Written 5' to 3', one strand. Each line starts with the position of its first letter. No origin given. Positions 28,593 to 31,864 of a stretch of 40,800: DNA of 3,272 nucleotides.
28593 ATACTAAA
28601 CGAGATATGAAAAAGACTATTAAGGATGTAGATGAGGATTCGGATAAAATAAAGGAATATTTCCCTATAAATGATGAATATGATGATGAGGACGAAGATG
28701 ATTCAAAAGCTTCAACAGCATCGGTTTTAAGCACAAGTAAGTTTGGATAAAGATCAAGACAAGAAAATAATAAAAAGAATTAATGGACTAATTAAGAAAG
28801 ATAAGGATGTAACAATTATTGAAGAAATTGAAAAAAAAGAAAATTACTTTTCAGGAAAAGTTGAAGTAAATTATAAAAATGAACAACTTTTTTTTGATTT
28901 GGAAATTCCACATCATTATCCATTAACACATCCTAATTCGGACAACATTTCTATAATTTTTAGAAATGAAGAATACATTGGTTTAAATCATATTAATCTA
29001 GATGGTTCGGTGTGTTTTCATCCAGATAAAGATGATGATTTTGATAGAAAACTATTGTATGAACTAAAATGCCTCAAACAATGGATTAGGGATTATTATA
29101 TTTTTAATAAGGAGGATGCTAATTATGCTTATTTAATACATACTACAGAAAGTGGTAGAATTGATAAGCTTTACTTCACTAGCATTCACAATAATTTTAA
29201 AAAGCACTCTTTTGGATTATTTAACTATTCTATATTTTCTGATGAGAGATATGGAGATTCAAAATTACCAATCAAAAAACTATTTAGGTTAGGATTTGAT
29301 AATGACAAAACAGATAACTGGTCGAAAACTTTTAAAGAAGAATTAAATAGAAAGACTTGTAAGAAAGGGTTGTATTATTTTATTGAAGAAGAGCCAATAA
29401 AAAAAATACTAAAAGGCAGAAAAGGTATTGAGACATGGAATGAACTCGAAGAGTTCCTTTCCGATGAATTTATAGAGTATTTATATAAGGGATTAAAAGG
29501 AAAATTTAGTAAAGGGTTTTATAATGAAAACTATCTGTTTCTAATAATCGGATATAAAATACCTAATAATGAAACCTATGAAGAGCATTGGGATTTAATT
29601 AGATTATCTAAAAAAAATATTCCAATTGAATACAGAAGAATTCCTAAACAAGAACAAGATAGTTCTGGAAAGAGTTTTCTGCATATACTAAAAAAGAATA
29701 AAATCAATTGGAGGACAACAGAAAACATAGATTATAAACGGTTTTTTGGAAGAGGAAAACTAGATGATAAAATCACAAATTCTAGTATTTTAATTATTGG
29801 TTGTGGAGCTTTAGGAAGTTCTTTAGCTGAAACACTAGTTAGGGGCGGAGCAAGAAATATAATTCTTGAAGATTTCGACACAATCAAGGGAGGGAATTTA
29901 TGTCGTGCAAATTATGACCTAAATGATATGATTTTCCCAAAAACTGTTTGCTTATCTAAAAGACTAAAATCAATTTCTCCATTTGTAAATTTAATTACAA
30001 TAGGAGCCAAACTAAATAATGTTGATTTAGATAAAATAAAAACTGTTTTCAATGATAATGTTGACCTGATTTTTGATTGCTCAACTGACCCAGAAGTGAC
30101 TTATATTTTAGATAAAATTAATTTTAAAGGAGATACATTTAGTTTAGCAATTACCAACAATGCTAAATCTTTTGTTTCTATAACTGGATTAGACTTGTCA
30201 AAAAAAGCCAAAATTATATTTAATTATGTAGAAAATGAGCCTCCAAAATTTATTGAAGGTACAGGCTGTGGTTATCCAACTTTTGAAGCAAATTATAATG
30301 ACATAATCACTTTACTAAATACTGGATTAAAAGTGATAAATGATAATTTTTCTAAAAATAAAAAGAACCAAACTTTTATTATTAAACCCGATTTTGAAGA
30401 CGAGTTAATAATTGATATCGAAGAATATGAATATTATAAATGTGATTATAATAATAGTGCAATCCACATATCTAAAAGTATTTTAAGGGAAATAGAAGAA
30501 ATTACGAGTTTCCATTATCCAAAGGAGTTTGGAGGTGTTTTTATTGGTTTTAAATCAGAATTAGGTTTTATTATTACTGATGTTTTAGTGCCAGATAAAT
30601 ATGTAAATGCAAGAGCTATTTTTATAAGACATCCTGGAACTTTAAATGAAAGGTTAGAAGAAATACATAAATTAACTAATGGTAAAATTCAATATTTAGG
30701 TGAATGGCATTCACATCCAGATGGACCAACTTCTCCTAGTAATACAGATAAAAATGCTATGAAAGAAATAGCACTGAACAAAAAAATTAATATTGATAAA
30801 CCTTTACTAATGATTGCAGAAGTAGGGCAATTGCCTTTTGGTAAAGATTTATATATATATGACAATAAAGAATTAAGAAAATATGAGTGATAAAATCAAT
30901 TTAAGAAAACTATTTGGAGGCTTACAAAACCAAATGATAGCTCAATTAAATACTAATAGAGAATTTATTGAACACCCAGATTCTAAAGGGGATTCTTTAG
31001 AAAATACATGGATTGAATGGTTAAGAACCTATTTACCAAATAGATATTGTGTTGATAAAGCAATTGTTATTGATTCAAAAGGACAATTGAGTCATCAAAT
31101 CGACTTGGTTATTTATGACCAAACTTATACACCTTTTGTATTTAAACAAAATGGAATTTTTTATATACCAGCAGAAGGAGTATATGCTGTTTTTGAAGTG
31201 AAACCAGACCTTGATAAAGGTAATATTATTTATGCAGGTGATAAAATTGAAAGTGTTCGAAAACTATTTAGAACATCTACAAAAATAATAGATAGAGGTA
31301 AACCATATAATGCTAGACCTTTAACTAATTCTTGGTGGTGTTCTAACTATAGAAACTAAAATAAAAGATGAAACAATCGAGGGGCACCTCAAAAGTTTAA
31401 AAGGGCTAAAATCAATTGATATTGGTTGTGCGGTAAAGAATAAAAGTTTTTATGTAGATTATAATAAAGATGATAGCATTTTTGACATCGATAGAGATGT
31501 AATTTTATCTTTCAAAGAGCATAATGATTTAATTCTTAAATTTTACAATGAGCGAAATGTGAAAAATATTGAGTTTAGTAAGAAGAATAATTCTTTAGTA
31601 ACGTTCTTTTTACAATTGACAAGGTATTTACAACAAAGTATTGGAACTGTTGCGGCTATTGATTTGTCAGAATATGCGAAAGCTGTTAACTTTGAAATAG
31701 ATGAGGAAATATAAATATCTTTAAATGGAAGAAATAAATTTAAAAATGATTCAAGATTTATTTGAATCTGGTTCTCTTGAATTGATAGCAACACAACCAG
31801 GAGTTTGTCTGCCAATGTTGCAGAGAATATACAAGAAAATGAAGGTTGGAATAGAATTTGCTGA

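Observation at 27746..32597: Five-gene coupled operon: CD-NTase-like enzyme, E2-E1-JAB triple fusion, nuclease, ParB/Srx-like and HAD-like proteins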

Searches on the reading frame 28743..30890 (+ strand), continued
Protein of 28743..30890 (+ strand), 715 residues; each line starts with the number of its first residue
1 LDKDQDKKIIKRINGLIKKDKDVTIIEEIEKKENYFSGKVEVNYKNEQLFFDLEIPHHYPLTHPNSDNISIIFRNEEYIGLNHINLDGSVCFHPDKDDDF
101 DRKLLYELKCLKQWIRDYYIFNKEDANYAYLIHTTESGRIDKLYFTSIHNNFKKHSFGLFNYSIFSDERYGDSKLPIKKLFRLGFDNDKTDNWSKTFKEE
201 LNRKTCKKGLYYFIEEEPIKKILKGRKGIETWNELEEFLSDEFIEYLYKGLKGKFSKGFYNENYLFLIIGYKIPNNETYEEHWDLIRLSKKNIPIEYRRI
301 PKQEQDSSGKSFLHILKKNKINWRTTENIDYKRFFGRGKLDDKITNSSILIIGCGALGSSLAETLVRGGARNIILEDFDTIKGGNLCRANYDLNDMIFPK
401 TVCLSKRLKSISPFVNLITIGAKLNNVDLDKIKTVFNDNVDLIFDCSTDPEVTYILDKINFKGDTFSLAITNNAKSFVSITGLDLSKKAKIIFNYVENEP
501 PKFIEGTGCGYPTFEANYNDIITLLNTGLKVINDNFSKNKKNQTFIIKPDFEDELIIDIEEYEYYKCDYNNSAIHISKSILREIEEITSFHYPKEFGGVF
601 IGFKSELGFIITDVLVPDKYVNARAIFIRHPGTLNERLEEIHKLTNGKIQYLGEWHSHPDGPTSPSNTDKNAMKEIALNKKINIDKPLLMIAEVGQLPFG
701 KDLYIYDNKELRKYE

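Call 55: find_homologous_proteins(query=window:28743-30890:+, max_evalue=1e-10)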
Query window:28743-30890:+ (715 aa): 112 proteins with E <= 1e-10 among 8000 candidates.
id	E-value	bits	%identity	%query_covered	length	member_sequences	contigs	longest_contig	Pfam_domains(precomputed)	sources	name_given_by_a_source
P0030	0.0e+0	1485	89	100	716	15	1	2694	PF14464.12,PF00899.28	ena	-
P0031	0.0e+0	1471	88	100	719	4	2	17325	PF14464.12,PF00899.28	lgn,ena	-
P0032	0.0e+0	1441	87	100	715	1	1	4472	PF14464.12,PF00899.28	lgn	-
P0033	0.0e+0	1412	84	100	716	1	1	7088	PF14464.12,PF00899.28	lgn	-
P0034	0.0e+0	1324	80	100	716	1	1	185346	PF14464.12,PF00899.28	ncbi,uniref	ncbi:ThiF family adenylyltransferase [uncultured Algibacter sp.]|uniref:ThiF family adenylyltransfer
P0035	0.0e+0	1292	78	100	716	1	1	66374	PF14464.12,PF00899.28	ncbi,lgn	ncbi:MAG: ThiF family adenylyltransferase [Bacteroidota bacterium]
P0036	0.0e+0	1245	76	100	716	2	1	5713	PF14464.12,PF00899.28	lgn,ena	-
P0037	0.0e+0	1234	75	100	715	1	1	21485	PF14464.12,PF00899.28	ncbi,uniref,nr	ncbi:ThiF family adenylyltransferase [Aureibaculum sp. 2210JD6-5]|uniref:ThiF family adenylyltransfe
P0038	0.0e+0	1233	75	100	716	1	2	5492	PF14464.12,PF00899.28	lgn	-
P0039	0.0e+0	1217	74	100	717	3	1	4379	PF14464.12,PF00899.28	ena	-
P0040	0.0e+0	1213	74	99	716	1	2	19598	PF01398.27,PF14464.12,PF00899.28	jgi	jgi:integrative and conjugative element protein (TIGR02256 family)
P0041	0.0e+0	1199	74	100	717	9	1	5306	PF14464.12,PF00899.28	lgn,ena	-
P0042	0.0e+0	1197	74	100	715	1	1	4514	PF14464.12,PF00899.28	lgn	-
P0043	0.0e+0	1195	74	99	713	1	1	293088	PF14464.12,PF00899.28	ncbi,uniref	ncbi:ThiF family adenylyltransferase [Winogradskyella sp. ECml5-4]|uniref:ThiF family adenylyltransf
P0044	0.0e+0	1192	73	100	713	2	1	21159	PF14464.12,PF00899.28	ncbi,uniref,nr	ncbi:integrative and conjugative element protein (TIGR02256 family) [Wenyingzhuangia heitensis]|unir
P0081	2.8e-207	709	50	100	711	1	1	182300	PF14464.12,PF00899.28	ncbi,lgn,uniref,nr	ncbi:ThiF family adenylyltransferase [Flavobacterium sp. AG291]|uniref:ThiF family adenylyltransfera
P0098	3.6e-194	665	45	99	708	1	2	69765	PF14464.12,PF00899.28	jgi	jgi:molybdopterin/thiamine biosynthesis adenylyltransferase/proteasome lid subunit RPN8/RPN11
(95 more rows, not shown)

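Call 71: search_protein_families(library=padloc, proteins=[L001:12956-13498:+, L001:13793-14524:+, L004:10565-10972:+, L004:10969-11571:+, L003:6131-7204:+], max_evalue=0.001)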
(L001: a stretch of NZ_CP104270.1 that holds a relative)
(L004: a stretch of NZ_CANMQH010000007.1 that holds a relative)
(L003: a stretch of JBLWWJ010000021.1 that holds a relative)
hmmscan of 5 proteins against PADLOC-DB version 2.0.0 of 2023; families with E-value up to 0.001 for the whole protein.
L001:12956-13498:+ (180 aa): 0 families

L001:13793-14524:+ (243 aa): 1 family
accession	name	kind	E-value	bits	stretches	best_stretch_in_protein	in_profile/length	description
PDLC02353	AbiV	-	3.2e-06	25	0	28-62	39-73/196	AbiV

L004:10565-10972:+ (135 aa): 0 families

L004:10969-11571:+ (200 aa): 0 families

L003:6131-7204:+ (357 aa): 4 families
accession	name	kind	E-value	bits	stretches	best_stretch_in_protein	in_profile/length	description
PDLC00803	Cyclase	-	7.6e-31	105.7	1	80-347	4-250/253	oligonucleotide-cyclase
PDLC00823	Cyclase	-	2.5e-07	28.7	1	100-289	24-204/285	oligonucleotide-cyclase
PDLC00776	Cyclase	-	1.8e-06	25.5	1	111-278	31-194/287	oligonucleotide-cyclase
PDLC00808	Cyclase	-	7.1e-06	23.5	1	126-319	55-253/325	oligonucleotide-cyclase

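Call 104: find_encoding_contigs(protein=P0081, flank=5000, max_places=1)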
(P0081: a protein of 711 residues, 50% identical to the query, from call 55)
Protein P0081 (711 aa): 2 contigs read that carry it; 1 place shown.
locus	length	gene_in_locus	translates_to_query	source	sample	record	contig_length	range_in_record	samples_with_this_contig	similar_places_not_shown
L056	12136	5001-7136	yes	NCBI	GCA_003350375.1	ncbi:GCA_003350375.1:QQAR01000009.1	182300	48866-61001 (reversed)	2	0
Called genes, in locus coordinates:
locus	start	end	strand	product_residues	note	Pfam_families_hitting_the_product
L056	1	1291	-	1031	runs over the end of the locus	PF20009:GEVED, PF19081:Ig_7, PF18962:Por_Secre_tail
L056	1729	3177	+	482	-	PF00044:Gp_dh_N, PF02800:Gp_dh_C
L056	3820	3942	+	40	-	-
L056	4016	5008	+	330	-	PF18144:SMODS (weak)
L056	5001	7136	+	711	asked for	PF00899:ThiF, PF14464:Prok-JAB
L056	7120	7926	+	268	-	PF20247:DUF6602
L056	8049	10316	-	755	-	PF00330:Aconitase, PF00694:Aconitase_C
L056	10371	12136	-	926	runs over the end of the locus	PF11791:Aconitase_B_N, PF06434:Aconitase_2_N, PF00330:Aconitase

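Call 105: find_encoding_contigs(protein=P0098, flank=5000, max_places=1)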
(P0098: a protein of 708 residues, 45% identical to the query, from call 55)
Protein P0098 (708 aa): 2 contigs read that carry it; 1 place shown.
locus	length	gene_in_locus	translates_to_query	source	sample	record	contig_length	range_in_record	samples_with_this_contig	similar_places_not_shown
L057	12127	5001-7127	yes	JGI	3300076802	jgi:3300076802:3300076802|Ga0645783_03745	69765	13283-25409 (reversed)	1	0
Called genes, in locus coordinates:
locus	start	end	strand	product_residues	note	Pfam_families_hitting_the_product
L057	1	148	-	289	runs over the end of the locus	PF00106:adh_short, PF01370:Epimerase (weak), PF08659:KR, PF13561:adh_short_C2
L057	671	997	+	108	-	-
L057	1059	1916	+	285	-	-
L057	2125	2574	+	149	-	-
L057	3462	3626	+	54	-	-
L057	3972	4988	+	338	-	PF18144:SMODS (weak)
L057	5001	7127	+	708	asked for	PF00899:ThiF, PF14464:Prok-JAB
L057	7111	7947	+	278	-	PF20247:DUF6602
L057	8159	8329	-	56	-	-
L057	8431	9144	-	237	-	PF13337:BrxL_ATPase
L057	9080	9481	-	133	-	PF13337:BrxL_ATPase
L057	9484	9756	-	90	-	PF13337:BrxL_ATPase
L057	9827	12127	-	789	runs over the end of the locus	PF08665:PglZ (faint), PF20442:BrxL_N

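Call 108: search_protein_families(library=pfam, proteins=[L004:10565-10972:+, L004:10969-11571:+], max_evalue=0.01)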
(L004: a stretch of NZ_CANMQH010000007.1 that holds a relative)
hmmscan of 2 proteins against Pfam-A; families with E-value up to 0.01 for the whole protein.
L004:10565-10972:+ (135 aa): 0 families

L004:10969-11571:+ (200 aa): 0 families

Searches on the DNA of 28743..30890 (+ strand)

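Call 92: search_rna_families(sources=[L002, L014, L009, L016, L029, L010, L027, window], threshold=gathering)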
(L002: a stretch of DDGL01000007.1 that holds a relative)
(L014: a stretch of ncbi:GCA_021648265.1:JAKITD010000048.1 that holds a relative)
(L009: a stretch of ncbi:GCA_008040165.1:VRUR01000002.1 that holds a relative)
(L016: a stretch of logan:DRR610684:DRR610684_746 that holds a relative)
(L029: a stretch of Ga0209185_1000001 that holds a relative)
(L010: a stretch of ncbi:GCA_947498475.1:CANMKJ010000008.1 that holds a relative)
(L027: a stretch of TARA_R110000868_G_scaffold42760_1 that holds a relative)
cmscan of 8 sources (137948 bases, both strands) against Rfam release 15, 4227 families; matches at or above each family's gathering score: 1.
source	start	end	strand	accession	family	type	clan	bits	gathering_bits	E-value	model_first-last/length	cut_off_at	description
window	17679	17712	-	RF02914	DUF805b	Cis-reg;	CL00115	44.1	35.6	6.2e-09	1-35/35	no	DUF805b RNA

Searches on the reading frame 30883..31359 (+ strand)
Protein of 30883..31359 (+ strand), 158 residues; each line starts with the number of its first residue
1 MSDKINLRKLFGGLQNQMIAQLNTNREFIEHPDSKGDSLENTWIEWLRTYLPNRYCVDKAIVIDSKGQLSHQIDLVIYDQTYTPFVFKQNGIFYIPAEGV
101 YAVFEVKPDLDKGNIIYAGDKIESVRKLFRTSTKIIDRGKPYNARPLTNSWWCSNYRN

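Call 3: search_protein_families(library=pfam, proteins=[window:30883-31359:+], max_evalue=0.1)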
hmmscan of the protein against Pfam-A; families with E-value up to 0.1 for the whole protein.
window:30883-31359:+ (158 aa): 1 family
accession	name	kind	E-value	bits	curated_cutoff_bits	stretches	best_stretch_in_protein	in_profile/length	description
PF20247.3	DUF6602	-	1.1e-32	112.4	27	1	24-128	2-104/104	Domain of unknown function (DUF6602)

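Call 4: search_protein_families(library=padloc, proteins=[window:30883-31359:+], max_evalue=0.1)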
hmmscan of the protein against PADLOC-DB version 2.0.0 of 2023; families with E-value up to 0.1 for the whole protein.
window:30883-31359:+ (158 aa): 3 families
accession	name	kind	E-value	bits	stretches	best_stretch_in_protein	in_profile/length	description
PDLC00745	Effector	-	6e-68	227.1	1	2-148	2-148/244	Endonuclease (NucC)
PDLC01051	NucC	-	1.7e-44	150.3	1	7-142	14-144/243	NucC nuclease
PDLC01495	PD_DExK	-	3.5e-35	118.4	1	7-128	3-123/123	"CAS-I,CAS-II,CAS-III,CAS-IV,CAS-V,CAS-VI; associated"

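Call 19: search_protein_families(library=ncbifam, proteins=[window:30883-31359:+], max_evalue=0.1)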
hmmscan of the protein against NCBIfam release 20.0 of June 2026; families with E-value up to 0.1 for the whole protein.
window:30883-31359:+ (158 aa): 0 families

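Call 63: find_encoding_contigs(protein=window:30883-31359:+, flank=3000, max_places=6)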
Protein window:30883-31359:+ (158 aa): no gene with exactly this product is on record in the collection.

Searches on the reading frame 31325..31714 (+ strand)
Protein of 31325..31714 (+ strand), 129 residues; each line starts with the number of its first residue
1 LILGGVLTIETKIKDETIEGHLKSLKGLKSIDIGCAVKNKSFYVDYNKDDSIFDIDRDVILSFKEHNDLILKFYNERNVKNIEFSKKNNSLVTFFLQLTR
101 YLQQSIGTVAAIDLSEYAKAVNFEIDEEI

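Call 19: search_protein_families(library=ncbifam, proteins=[window:31325-31714:+], max_evalue=0.1)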
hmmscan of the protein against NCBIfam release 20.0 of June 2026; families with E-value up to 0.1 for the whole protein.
window:31325-31714:+ (129 aa): 1 family
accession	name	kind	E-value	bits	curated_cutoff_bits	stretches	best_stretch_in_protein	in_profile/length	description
NF047536.1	Cu_chaper_CsoZ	equivalog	0.055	13.9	77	0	8-47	9-46/66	putative copper chaperone CsoZ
